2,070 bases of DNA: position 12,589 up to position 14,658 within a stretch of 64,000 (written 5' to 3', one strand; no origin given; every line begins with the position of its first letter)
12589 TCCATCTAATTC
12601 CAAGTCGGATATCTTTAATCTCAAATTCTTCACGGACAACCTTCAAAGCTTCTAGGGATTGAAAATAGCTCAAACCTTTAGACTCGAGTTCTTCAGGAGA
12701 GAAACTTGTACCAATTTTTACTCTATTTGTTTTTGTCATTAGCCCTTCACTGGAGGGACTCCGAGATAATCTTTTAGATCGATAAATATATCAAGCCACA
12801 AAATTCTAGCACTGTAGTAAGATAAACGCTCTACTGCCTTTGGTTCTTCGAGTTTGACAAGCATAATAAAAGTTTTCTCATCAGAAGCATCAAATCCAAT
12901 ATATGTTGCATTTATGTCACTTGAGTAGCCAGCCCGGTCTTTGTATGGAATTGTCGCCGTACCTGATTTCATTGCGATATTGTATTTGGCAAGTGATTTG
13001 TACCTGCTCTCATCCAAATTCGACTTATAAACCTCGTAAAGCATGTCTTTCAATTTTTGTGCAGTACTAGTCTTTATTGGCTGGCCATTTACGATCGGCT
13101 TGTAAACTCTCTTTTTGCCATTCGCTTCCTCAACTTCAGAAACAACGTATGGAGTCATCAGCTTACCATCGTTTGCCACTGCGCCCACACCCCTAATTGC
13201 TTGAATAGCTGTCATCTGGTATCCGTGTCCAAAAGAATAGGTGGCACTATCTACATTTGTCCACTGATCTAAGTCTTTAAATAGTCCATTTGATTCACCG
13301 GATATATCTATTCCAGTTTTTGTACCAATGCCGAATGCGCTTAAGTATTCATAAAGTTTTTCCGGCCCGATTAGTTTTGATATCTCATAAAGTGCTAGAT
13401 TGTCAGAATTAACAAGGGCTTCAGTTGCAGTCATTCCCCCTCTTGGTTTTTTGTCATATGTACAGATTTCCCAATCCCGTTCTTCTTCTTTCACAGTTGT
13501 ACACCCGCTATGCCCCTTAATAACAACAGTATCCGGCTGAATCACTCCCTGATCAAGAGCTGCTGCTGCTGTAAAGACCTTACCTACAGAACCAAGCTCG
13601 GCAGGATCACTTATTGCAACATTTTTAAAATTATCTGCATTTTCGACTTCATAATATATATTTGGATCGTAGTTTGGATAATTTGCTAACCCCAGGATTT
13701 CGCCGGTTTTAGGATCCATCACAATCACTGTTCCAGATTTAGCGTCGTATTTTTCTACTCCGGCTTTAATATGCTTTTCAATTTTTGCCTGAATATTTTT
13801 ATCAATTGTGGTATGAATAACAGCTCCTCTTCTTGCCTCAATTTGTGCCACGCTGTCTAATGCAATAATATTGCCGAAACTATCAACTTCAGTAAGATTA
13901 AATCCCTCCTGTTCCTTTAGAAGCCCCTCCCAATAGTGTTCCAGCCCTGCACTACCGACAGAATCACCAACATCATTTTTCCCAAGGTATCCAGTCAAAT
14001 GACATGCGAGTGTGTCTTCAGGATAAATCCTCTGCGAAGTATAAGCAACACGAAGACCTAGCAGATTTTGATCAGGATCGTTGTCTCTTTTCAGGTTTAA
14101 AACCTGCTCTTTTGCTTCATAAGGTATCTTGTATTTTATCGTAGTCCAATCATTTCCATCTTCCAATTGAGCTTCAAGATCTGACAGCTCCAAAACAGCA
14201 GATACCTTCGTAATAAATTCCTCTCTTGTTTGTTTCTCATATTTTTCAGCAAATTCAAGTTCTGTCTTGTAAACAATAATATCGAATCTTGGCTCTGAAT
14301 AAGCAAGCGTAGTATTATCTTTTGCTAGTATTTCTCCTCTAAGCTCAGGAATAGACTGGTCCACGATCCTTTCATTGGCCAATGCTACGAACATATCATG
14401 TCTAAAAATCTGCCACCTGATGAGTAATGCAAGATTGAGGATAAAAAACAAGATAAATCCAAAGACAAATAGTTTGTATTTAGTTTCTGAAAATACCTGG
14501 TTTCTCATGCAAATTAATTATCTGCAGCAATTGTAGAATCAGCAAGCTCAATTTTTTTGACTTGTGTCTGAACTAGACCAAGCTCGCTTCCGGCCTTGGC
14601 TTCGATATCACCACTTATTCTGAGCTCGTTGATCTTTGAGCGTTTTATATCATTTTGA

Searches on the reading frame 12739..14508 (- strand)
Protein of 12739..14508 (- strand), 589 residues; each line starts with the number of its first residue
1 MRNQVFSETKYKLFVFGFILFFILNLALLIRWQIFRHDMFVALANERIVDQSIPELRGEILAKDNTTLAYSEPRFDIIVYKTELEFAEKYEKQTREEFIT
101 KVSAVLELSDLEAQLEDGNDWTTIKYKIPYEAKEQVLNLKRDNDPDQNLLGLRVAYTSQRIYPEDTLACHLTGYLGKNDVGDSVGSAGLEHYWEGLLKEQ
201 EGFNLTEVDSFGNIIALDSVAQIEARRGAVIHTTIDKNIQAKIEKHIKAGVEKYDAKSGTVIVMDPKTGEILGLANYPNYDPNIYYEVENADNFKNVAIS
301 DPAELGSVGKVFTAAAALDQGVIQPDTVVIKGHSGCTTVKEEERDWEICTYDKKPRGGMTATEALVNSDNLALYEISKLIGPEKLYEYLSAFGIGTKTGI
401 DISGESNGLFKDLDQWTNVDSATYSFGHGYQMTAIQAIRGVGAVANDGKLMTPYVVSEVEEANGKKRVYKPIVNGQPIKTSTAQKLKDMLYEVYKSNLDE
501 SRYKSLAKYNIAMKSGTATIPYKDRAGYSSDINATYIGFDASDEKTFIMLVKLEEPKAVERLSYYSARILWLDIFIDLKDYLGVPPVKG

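Call 42: search_protein_families(library=pfam, proteins=[window:12739-14508:-], max_evalue=0.0001)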
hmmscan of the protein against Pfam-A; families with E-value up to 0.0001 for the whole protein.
window:12739-14508:- (589 aa): 2 families
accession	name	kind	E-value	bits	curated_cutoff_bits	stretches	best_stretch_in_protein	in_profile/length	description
PF00905.27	Transpeptidase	-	1.1e-63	215.7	22.1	1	259-560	1-283/299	Penicillin binding protein transpeptidase domain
PF03717.20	PBP_dimer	-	6.6e-19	69.4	24.4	1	55-216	4-177/180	Penicillin-binding Protein dimerisation domain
